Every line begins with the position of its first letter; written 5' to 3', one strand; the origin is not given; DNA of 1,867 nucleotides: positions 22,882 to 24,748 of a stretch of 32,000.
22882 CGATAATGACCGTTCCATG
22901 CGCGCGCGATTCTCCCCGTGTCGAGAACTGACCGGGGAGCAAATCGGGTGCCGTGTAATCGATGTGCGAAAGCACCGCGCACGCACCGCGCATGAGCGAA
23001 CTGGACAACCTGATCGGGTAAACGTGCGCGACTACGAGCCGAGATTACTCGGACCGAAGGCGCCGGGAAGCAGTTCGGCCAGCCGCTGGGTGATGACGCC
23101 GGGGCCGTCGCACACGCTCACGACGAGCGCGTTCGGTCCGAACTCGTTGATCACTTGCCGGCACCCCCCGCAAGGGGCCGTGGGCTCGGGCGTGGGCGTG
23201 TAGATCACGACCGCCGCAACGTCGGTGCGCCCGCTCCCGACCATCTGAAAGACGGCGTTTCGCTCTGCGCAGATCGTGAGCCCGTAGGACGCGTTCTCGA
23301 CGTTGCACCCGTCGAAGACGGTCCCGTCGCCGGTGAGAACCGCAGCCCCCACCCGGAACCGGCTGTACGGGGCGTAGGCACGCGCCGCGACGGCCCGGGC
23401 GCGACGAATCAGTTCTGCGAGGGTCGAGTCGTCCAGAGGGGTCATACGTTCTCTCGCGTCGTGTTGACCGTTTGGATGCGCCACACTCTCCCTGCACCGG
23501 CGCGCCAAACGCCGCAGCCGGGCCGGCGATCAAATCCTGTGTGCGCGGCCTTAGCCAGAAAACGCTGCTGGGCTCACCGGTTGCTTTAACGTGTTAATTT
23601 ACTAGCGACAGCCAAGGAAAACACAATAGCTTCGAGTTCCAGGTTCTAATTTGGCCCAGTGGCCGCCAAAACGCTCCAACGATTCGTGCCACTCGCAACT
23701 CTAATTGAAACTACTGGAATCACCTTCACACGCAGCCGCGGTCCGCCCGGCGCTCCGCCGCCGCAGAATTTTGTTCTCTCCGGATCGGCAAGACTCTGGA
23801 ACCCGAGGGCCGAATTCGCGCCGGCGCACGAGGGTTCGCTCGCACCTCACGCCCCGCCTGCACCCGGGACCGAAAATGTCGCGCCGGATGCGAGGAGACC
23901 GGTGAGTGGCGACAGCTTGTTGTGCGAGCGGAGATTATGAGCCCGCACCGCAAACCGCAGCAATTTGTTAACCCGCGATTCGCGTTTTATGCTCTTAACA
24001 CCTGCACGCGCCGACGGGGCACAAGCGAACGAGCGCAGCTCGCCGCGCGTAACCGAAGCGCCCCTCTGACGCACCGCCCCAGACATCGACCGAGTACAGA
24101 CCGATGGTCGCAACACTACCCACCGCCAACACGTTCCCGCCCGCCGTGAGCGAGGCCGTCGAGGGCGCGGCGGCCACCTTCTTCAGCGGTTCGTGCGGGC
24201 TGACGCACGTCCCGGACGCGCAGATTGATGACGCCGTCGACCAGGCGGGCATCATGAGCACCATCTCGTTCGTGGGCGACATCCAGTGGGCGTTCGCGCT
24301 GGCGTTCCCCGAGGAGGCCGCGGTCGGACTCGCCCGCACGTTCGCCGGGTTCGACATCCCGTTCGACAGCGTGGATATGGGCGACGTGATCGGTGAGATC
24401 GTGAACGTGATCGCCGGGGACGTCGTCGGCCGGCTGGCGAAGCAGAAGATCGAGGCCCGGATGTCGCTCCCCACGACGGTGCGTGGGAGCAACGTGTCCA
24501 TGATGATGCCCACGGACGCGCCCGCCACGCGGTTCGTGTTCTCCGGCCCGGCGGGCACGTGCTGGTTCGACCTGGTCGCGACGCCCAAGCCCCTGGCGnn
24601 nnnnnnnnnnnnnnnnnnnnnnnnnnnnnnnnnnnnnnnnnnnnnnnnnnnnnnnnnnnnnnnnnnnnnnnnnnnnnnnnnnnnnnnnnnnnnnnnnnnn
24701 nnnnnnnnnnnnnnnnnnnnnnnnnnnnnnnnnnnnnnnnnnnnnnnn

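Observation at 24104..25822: CheX-type phosphatase domain fused through a TM helix to a large extracytoplasmic TPR + STN-like module (a possible 'sensor phosphatase')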

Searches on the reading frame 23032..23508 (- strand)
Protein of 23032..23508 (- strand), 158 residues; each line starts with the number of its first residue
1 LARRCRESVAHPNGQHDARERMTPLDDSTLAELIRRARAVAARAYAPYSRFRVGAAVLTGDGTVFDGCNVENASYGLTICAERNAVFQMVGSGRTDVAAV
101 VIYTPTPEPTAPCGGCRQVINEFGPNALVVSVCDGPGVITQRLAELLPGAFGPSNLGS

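Call 11: search_protein_families(library=pfam, proteins=[window:23032-23508:-], max_evalue=0.001)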
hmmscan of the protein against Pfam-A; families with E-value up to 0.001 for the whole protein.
window:23032-23508:- (158 aa): 2 families
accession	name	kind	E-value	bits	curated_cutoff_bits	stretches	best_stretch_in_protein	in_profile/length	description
PF00383.29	dCMP_cyt_deam_1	-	2.3e-21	76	25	1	30-130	4-100/102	Cytidine and deoxycytidylate deaminase zinc-binding region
PF08211.18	dCMP_cyt_deam_2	-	3.4e-11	43.9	25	1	28-95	39-106/130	Cytidine and deoxycytidylate deaminase zinc-binding region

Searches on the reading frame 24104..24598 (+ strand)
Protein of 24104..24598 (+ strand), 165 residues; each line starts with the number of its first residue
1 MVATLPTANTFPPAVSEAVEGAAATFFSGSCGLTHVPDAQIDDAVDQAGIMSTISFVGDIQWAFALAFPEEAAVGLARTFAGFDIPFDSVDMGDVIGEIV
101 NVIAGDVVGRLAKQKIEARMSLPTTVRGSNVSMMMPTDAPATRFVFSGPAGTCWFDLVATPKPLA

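Call 15: search_solved_structures(query=A2, max_evalue=10, show_alignments=5)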
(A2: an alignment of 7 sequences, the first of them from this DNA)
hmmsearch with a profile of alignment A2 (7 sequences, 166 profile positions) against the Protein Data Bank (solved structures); distinct sequences matched with E-value up to 10: 9.
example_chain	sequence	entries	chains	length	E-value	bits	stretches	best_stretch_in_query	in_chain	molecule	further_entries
3hm4_A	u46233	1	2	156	9.3e-08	35.1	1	21-154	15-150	Chemotaxis protein CheX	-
3h4y_A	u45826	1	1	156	1.5e-07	34.5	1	42-152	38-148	putative chemotaxis protein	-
3iic_A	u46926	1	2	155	0.0006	22.7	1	63-156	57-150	CheC domain protein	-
6vpw_A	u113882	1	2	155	0.001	22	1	49-155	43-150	Chemotaxis protein CheX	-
3h2d_A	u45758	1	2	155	0.0018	21.2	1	63-156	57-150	CheC-like superfamily protein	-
7coq_D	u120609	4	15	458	0.1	15.5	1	94-144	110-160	V-type sodium ATPase subunit B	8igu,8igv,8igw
1xko_A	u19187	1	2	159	0.45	13.4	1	48-133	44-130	CHEMOTAXIS protein cheX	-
1squ_A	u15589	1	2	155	0.46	13.4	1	48-133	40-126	CheX protein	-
3hzh_B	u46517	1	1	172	0.87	12.4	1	95-152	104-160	Chemotaxis operon protein (CheX)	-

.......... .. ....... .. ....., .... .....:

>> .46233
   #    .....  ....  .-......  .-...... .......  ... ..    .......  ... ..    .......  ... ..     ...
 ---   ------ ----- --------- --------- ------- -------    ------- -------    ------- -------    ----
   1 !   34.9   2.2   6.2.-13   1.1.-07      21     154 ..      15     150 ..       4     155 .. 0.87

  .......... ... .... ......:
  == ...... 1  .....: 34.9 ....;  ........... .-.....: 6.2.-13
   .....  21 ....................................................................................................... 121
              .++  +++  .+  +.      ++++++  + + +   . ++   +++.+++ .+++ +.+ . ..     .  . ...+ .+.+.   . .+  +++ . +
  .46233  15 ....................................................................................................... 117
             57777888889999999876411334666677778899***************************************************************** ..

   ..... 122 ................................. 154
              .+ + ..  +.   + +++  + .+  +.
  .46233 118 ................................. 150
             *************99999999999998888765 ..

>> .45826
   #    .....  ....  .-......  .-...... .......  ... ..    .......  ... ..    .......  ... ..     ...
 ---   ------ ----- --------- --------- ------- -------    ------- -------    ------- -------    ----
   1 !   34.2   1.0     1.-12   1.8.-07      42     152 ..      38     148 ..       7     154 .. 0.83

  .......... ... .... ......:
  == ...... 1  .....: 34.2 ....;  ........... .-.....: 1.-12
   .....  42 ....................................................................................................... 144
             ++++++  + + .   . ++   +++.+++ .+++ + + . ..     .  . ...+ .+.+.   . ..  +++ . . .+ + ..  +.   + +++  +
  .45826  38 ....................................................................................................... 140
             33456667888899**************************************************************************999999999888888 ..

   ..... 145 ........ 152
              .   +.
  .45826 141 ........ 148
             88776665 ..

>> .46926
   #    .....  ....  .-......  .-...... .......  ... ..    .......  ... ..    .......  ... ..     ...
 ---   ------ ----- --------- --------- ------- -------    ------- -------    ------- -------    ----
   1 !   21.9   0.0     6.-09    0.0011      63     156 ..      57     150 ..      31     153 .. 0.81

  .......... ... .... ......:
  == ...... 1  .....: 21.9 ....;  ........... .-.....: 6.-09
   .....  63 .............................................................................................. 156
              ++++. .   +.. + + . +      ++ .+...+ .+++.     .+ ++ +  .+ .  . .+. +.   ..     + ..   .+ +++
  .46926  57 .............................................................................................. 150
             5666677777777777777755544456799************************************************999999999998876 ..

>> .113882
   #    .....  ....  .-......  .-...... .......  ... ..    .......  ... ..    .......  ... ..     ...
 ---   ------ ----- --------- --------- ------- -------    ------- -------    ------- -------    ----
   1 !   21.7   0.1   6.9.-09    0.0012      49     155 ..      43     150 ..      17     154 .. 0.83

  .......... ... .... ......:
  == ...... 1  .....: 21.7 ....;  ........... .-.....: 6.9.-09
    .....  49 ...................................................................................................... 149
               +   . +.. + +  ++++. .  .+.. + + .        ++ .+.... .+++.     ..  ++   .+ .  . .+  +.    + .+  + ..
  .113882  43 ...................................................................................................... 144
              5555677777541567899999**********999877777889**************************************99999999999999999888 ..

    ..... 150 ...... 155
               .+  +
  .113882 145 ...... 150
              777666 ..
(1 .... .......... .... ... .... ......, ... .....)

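Call 70: find_homologous_proteins(query=A2, max_evalue=1e-10)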
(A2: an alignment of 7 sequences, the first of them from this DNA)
Query A2 (7 sequences) (165 aa, profile of the alignment): 392 proteins with E <= 1e-10 among 8000 candidates; the best 120 are listed.
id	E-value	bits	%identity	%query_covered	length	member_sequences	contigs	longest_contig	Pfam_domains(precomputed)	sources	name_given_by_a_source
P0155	1.4e-81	290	78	99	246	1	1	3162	PF13690.12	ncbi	ncbi:MAG TPA: chemotaxis protein CheX, partial [Gemmata sp.]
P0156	2.5e-75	270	66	97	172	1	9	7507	PF13690.12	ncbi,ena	-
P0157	3.7e-75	269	64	97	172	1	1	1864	PF13690.12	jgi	jgi:CheY-specific phosphatase CheX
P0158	4.7e-74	266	61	97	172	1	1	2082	PF13690.12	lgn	-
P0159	1.2e-73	264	61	97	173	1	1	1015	PF13690.12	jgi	jgi:CheY-specific phosphatase CheX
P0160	3.2e-73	263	62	97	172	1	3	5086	PF13690.12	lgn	-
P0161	2.8e-72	260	61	97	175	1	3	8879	PF13690.12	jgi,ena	-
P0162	1.0e-71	258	63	91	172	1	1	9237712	PF13690.12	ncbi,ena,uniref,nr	ncbi:chemotaxis protein CheX [Gemmata sp. G18]|uniref:Chemotaxis protein CheX n=1 Tax=Gemmata palust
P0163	6.9e-71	255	59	97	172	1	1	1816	PF13690.12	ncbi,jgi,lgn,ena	jgi:CheY-specific phosphatase CheX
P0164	3.3e-70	253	59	92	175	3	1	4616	PF13690.12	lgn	-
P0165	2.0e-69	250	59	93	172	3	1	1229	PF13690.12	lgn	-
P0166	5.0e-69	249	61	97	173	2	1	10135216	PF13690.12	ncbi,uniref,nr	ncbi:CheC domain protein OS=Hippea maritima (strain ATCC 700847 / DSM 10411 / MH2) GN=Hipma_0355 PE=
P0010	3.1e-68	247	56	93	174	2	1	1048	PF13690.12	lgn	-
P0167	1.1e-65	238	56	93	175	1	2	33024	PF13690.12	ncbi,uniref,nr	ncbi:chemotaxis protein CheX [Gemmata sp. JC717]|uniref:Chemotaxis protein CheX n=1 Tax=Gemmata alga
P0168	1.8e-63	231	51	96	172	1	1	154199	PF13690.12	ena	-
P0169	2.7e-63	231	57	91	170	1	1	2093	PF13690.12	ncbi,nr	ncbi:MAG: chemotaxis protein CheX [Gemmataceae bacterium]|nr:chemotaxis protein CheX [Gemmataceae ba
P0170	5.4e-62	226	54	92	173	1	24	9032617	PF13690.12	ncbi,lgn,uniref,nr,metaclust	ncbi:hypothetical protein GobsT_55410 [Gemmata obscuriglobus]|uniref:Chemotaxis protein CheX n=1 Tax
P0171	1.3e-61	225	54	96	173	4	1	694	PF13690.12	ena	-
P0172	9.1e-61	222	57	94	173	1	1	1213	PF13690.12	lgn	-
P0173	5.7e-60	220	54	96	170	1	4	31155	PF13690.12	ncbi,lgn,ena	-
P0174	7.8e-60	219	58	91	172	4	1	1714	PF13690.12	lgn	-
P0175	2.6e-59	218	53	94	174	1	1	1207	PF13690.12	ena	-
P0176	6.9e-59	216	54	92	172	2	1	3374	PF13690.12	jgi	jgi:CheY-specific phosphatase CheX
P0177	1.7e-58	215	53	95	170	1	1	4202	PF13690.12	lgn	-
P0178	3.7e-58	214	56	87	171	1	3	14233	PF13690.12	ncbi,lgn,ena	-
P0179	4.2e-58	214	53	96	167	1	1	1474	PF13690.12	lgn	-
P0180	5.2e-58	213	53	96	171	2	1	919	PF13690.12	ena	-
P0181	7.4e-58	213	55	91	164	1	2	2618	PF13690.12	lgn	-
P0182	8.8e-58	213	53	88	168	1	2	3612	PF13690.12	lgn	-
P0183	1.4e-57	212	52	96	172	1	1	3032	PF13690.12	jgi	jgi:CheY-specific phosphatase CheX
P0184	2.3e-57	211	52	87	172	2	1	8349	PF13690.12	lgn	-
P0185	1.1e-56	209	53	87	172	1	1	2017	PF13690.12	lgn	-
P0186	1.1e-56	209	54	88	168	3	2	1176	PF13690.12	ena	-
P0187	1.3e-56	209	53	87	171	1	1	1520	PF13690.12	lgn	-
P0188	3.1e-56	208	47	93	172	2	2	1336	PF13690.12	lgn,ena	-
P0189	6.4e-56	207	51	95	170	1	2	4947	PF13690.12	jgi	jgi:chemotaxis protein CheX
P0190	8.2e-56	206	48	91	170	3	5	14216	PF13690.12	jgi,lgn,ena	-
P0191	1.0e-54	203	55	91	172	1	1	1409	PF13690.12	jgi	jgi:chemotaxis protein CheX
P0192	3.3e-54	201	50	96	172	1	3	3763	PF13690.12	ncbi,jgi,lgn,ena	jgi:chemotaxis protein CheX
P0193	4.8e-53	197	49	95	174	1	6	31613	PF13690.12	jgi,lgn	jgi:CheY-specific phosphatase CheX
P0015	8.6e-53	196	50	93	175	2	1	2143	PF13690.12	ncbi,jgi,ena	jgi:CheY-specific phosphatase CheX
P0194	7.4e-52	193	49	90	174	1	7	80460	PF13690.12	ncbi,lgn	-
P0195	1.9e-51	192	49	95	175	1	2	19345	PF13690.12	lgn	-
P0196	3.4e-51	191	50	93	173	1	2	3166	PF13690.12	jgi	jgi:CheY-specific phosphatase CheX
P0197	7.2e-51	190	49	95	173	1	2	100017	PF13690.12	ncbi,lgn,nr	ncbi:MAG: chemotaxis protein CheX [Gemmataceae bacterium]|nr:chemotaxis protein CheX [Gemmata sp.] M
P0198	8.3e-51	190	50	92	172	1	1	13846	PF13690.12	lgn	-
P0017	1.3e-50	189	51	87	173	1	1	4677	PF13690.12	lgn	-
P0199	4.0e-50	188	49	92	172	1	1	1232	PF13690.12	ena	-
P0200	6.5e-50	187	50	95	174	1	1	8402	PF13690.12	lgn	-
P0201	9.8e-50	186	49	95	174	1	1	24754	PF13690.12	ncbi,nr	ncbi:MAG: hypothetical protein JWO38_6393 [Gemmataceae bacterium]|nr:hypothetical protein [Gemmatace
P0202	1.4e-49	186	48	97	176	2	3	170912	PF13690.12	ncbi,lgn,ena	-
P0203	1.6e-49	186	50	90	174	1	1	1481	PF13690.12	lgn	-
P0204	2.0e-49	185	49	95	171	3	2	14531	PF13690.12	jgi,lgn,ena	-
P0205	4.3e-49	184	49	92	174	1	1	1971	PF13690.12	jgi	jgi:CheY-specific phosphatase CheX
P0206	1.5e-48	183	51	91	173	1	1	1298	PF13690.12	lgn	-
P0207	1.5e-48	183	46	94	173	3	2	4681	PF13690.12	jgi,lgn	jgi:CheY-specific phosphatase CheX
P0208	2.6e-48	182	50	94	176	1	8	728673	PF13690.12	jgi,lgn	jgi:CheY-specific phosphatase CheX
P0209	2.7e-48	182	47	93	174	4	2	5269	PF13690.12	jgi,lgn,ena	-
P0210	6.3e-48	181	51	90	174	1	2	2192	PF13690.12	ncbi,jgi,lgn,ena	jgi:CheY-specific phosphatase CheX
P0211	7.0e-48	180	47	90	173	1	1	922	PF13690.12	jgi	jgi:chemotaxis protein CheX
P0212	1.2e-47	180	46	93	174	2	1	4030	PF13690.12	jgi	jgi:chemotaxis protein CheX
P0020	1.9e-47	179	48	90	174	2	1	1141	PF13690.12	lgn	-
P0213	1.9e-47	179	48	94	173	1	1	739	PF13690.12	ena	-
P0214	3.0e-47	178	49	90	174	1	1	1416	PF13690.12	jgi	jgi:CheY-specific phosphatase CheX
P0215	2.7e-46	175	50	93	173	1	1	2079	PF13690.12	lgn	-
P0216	3.8e-46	175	47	87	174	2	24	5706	PF13690.12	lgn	-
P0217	5.8e-46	174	47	87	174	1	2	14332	PF13690.12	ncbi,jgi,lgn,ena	jgi:CheY-specific phosphatase CheX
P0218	2.0e-45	172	45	90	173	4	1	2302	PF13690.12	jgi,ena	-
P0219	2.5e-45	172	47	95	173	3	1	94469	PF13690.12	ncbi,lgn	-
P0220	2.5e-45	172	50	92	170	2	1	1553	PF13690.12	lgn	-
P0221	1.0e-44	170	51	90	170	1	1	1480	PF13690.12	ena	-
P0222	1.0e-44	170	48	87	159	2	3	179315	PF13690.12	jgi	jgi:CheY-specific phosphatase CheX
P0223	4.6e-44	168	47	81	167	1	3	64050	PF13690.12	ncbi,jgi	jgi:hypothetical protein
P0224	8.5e-44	167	49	92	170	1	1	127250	PF13690.12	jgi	jgi:chemotaxis protein CheX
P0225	4.8e-43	165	47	85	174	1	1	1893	PF13690.12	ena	-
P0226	1.9e-42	163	46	96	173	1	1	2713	PF13690.12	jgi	jgi:CheY-specific phosphatase CheX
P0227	2.5e-42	162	43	91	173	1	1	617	PF13690.12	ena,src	-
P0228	5.6e-42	161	44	80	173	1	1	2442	PF13690.12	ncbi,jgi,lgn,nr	ncbi:MAG TPA: chemotaxis protein CheX [Urbifossiella sp.]|jgi:CheY-specific phosphatase CheX|nr:chem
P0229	5.8e-42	161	46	82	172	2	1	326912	PF13690.12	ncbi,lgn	-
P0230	3.3e-41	159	47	93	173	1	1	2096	PF13690.12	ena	-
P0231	1.1e-40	157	43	92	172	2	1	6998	PF13690.12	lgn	-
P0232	1.2e-40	157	43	93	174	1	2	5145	PF13690.12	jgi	jgi:chemotaxis protein CheX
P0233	1.4e-40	157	42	87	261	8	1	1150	PF13690.12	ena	-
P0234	1.9e-40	156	44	94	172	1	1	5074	PF13690.12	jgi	jgi:CheY-specific phosphatase CheX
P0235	2.8e-40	156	41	96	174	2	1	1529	PF13690.12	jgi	jgi:chemotaxis protein CheX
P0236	4.3e-40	155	42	93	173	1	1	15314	PF13690.12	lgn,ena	-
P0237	9.0e-40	154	43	88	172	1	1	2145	PF13690.12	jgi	jgi:CheY-specific phosphatase CheX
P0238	9.7e-40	154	40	95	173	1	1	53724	PF13690.12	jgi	jgi:CheY-specific phosphatase CheX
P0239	1.5e-39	153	42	96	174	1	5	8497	PF13690.12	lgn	-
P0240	2.5e-39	153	42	90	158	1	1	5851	PF13690.12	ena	-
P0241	4.0e-39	152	42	91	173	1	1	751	PF13690.12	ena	-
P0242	4.6e-39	152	43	92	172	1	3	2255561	PF13690.12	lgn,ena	-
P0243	5.4e-39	151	42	94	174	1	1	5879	PF13690.12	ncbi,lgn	-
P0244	5.6e-39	151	42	90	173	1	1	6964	PF13690.12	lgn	-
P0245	8.1e-39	151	48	84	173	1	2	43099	PF13690.12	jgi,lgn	jgi:CheY-specific phosphatase CheX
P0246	9.9e-39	151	43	90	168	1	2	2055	PF13690.12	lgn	-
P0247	1.1e-38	151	40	95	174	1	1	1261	PF13690.12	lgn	-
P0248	2.0e-38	150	42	92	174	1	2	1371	PF13690.12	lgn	-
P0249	2.5e-38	149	45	94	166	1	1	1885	PF13690.12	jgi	jgi:chemotaxis protein CheX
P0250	3.3e-38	149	39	89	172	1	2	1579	PF13690.12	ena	-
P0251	4.2e-38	149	43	91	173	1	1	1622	PF13690.12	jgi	jgi:CheY-specific phosphatase CheX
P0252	4.6e-38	148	43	88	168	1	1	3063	PF13690.12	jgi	jgi:chemotaxis protein CheX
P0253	1.0e-37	147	43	89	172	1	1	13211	PF13690.12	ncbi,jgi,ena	jgi:CheY-specific phosphatase CheX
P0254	2.7e-37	146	45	89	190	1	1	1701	PF13690.12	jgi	jgi:CheY-specific phosphatase CheX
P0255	2.8e-37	146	42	93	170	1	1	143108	PF13690.12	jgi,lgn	jgi:chemotaxis protein CheX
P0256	2.8e-37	146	40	88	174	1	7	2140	PF13690.12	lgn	-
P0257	3.2e-37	146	40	90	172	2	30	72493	PF13690.12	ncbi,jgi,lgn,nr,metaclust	ncbi:MAG TPA: chemotaxis protein CheX [Gemmataceae bacterium]|nr:chemotaxis protein CheX [Gemmatacea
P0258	4.6e-37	145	42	90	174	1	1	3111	PF13690.12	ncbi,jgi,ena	jgi:CheY-specific phosphatase CheX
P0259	6.5e-37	145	37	96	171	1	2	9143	PF13690.12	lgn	-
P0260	9.4e-37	144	40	85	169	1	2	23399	PF13690.12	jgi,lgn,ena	-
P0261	9.6e-37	144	42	86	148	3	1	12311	PF13690.12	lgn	-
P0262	1.1e-36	144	42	87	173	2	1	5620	PF13690.12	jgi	jgi:chemotaxis protein CheX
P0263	2.7e-36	143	46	67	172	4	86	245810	PF13690.12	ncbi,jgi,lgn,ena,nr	ncbi:MAG: chemotaxis protein CheX [Planctomycetales bacterium]|nr:chemotaxis protein CheX [Planctomy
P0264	2.8e-36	143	49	71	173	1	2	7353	PF13690.12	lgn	-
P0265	3.1e-36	142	44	92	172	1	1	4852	PF13690.12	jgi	jgi:CheY-specific phosphatase CheX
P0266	3.4e-36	142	38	92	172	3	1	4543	PF13690.12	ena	-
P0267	4.3e-36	142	42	89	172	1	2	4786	PF13690.12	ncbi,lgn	-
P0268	5.0e-36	142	40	90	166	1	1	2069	PF13690.12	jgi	jgi:CheY-specific phosphatase CheX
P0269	5.0e-36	142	41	93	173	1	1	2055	PF13690.12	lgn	-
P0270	5.3e-36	142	41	90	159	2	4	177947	PF13690.12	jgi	jgi:hypothetical protein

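Call 71: find_encoding_contigs(protein=P0170, flank=10000, max_places=1)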
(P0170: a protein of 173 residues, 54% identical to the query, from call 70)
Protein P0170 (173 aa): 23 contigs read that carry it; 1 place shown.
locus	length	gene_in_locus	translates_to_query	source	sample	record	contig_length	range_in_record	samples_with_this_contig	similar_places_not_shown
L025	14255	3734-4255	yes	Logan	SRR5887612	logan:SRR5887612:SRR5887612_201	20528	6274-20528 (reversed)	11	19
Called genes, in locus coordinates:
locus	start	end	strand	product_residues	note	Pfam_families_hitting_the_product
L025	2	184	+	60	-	?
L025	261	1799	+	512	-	-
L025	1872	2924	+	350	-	PF00072:Response_reg, PF01339:CheB_methylest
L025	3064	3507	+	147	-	PF00072:Response_reg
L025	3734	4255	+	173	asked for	PF13690:CheX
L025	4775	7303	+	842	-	PF02861:Clp_N, PF05621:TniB (weak), PF00004:AAA, PF17871:AAA_lid_9, PF07724:AAA_2, PF00004:AAA, PF07728:AAA_5, PF10431:ClpB_D2-small, +9 more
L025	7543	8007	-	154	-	PF13564:DoxX_2 (weak)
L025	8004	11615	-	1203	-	PF00873:ACR_tran, PF02355:SecD_SecF_C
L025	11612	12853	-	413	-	PF25876:HH_MFP_RND (weak), PF25954:Beta-barrel_RND_2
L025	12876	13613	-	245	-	PF00440:TetR_N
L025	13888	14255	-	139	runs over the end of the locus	-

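Call 72: find_encoding_contigs(protein=P0162, flank=10000, max_places=1)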
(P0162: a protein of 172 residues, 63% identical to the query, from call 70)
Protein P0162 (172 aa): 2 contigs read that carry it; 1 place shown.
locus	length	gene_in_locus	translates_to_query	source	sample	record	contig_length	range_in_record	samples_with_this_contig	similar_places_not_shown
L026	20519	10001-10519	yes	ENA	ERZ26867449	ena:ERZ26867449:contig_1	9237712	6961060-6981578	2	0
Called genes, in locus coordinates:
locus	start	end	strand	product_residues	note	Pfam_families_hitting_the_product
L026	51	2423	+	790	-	PF11845:Tll0287-like, PF00672:HAMP, PF00015:MCPsignal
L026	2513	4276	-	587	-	PF13372:Alginate_exp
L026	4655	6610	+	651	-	PF02203:TarH, PF12729:4HB_MCP_1, PF00672:HAMP, PF00015:MCPsignal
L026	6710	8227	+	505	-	PF03705:CheR_N, PF01739:CheR, PF03975:CheD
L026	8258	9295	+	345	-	PF00072:Response_reg, PF01339:CheB_methylest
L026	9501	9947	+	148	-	PF00072:Response_reg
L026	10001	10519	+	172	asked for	PF13690:CheX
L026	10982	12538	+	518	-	PF00578:AhpC-TSA, PF08534:Redoxin, PF00085:Thioredoxin (faint), PF13905:Thioredoxin_8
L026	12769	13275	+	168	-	-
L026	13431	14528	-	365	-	PF01408:GFO_IDH_MocA, PF22725:GFO_IDH_MocA_C3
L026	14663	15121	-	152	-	-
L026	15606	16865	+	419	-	PF00174:Oxidored_molyb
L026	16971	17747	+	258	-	-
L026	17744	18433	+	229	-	PF13649:Methyltransf_25, PF08241:Methyltransf_11 (weak), PF08242:Methyltransf_12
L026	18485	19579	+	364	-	PF00578:AhpC-TSA, PF08534:Redoxin, PF00085:Thioredoxin, PF13905:Thioredoxin_8 (weak)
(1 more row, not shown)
